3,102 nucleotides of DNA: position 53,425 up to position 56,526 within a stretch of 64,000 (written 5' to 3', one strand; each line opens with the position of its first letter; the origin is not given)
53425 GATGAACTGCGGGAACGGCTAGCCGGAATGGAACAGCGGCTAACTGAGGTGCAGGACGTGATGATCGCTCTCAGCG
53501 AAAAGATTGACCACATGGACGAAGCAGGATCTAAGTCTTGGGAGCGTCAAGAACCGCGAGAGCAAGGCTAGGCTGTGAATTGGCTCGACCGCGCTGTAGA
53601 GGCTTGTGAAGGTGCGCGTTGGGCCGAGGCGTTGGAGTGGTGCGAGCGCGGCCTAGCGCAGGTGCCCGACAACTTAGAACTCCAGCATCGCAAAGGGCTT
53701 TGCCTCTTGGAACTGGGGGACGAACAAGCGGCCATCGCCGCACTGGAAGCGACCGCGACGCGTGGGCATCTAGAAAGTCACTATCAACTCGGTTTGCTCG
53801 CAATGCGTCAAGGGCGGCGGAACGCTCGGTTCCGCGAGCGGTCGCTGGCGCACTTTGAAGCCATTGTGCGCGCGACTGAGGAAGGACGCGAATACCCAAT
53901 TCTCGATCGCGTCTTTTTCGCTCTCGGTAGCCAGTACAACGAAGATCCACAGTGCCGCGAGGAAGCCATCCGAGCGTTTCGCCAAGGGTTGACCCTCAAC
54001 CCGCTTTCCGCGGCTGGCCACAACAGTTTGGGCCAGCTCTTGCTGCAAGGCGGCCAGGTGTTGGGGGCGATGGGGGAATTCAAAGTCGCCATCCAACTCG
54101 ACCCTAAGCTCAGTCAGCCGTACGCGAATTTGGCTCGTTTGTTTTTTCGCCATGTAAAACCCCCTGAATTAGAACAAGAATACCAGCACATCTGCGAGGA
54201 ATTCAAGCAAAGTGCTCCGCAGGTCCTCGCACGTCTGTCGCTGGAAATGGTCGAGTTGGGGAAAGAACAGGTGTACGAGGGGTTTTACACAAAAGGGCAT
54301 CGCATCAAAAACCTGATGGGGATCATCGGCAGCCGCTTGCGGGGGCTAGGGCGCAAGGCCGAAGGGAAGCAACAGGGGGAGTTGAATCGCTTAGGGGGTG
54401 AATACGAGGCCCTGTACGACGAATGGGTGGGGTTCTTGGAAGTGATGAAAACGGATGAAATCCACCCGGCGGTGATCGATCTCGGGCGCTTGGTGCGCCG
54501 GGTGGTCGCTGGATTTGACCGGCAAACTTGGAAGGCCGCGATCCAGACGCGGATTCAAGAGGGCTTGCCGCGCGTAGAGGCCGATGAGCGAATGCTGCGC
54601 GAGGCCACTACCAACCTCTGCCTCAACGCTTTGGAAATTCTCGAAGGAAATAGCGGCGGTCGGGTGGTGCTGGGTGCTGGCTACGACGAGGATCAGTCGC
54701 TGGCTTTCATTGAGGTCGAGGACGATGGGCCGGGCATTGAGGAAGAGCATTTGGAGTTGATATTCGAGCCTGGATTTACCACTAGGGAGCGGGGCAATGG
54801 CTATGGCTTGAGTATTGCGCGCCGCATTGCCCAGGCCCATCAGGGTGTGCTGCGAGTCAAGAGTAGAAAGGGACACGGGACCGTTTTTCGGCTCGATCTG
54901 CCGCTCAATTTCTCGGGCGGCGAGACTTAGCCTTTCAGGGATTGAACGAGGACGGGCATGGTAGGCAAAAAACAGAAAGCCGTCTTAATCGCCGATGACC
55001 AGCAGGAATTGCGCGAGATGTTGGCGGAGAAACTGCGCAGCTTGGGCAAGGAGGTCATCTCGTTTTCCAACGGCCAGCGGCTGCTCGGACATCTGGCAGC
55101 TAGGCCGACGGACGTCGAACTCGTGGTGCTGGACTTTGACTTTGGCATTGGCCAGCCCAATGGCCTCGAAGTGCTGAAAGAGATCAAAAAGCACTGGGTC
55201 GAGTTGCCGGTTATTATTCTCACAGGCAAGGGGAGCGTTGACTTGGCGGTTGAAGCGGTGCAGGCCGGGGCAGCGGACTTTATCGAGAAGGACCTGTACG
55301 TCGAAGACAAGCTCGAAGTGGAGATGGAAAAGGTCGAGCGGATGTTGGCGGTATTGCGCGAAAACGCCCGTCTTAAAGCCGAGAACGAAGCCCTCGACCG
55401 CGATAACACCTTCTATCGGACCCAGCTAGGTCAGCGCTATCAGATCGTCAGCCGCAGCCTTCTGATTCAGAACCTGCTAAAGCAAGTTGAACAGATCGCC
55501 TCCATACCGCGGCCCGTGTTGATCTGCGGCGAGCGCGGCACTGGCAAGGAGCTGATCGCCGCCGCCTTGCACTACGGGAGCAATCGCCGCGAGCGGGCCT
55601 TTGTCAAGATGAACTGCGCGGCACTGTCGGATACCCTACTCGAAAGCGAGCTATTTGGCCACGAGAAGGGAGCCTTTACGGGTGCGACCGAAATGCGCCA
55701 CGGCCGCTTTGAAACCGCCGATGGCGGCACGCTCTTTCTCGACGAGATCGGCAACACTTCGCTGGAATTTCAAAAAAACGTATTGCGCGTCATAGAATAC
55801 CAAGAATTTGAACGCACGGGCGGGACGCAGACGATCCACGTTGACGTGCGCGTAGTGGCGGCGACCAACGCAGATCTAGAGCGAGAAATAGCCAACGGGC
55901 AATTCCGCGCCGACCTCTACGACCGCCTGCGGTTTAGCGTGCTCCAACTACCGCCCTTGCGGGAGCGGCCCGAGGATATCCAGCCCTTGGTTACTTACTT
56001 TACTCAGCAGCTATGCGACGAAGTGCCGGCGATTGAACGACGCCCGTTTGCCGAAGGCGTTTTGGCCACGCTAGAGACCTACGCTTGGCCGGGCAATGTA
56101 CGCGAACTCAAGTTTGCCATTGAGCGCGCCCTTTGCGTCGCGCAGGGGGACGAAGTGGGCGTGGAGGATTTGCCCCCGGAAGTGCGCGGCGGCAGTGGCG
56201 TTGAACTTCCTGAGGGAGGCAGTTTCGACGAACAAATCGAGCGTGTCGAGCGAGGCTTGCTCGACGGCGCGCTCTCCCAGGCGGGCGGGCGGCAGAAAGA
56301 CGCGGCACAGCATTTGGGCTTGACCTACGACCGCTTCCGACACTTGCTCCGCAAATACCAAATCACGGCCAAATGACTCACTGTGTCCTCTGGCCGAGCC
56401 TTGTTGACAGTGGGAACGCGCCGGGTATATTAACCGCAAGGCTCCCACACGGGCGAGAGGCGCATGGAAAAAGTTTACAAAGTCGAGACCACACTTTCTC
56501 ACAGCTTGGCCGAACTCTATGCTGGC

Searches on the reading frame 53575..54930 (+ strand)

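Call 40: search_protein_families(library=pfam, proteins=[window:53575-54930:+], max_evalue=0.00001)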
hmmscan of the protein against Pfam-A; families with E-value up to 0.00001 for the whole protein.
window:53575-54930:+ (451 aa): 8 families
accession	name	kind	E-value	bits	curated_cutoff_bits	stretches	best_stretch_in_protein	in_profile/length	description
PF02518.31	HATPase_c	-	3.7e-22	79.3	26.4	1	337-444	2-109/111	Histidine kinase-, DNA gyrase B-, and HSP90-like ATPase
PF07719.23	TPR_2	-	8.4e-11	41.6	27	0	146-178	1-33/34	Tetratricopeptide repeat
PF13431.12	TPR_17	-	4.4e-10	39.4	24.4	0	135-162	2-29/34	Tetratricopeptide repeat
PF13432.12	TPR_16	-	1.4e-09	38.7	32.7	0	129-178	14-63/65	Tetratricopeptide repeat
PF13414.12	TPR_11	-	5.1e-09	36.1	26.8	0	129-158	11-40/42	TPR repeat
PF14559.12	TPR_19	-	1.1e-06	29.3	25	0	15-71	6-62/68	Tetratricopeptide repeat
PF00515.34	TPR_1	-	4.5e-06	26.7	27.8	0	129-143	18-32/34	Tetratricopeptide repeat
PF13181.12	TPR_8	-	7.4e-06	26.2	25.7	0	35-58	2-25/34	Tetratricopeptide repeat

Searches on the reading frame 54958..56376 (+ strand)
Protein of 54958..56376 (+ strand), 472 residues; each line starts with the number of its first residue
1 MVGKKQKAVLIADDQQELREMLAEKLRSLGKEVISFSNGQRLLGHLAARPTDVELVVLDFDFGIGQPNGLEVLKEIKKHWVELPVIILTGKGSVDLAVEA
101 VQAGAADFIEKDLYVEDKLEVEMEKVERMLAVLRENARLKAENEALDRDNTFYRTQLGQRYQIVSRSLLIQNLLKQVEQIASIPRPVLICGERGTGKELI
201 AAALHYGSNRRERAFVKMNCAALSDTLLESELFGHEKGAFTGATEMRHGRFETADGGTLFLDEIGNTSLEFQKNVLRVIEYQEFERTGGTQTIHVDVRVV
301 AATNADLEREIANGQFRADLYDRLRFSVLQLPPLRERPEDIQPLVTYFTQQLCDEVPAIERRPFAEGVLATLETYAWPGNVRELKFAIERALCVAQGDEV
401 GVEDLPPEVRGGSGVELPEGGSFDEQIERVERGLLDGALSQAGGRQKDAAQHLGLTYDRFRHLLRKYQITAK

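Call 40: search_protein_families(library=pfam, proteins=[window:54958-56376:+], max_evalue=0.00001)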
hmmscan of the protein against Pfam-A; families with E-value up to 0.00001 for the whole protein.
window:54958-56376:+ (472 aa): 5 families
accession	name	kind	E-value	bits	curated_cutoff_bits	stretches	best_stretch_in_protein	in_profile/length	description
PF00158.32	Sigma54_activat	-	8.2e-65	218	20.2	1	164-326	2-164/168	Sigma-54 interaction domain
PF25601.1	AAA_lid_14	-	1.1e-20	73.6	27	1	335-412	1-77/87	AAA+ ATPase lid domain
PF14532.12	Sigma54_activ_2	-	1.3e-20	74.5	25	1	165-334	2-138/138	Sigma-54 interaction domain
PF00072.30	Response_reg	-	2.4e-19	70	30.2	1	9-114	1-102/111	Response regulator receiver domain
PF07728.20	AAA_5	-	1.5e-06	28.7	22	1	186-305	1-123/139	AAA domain (dynein-related subfamily)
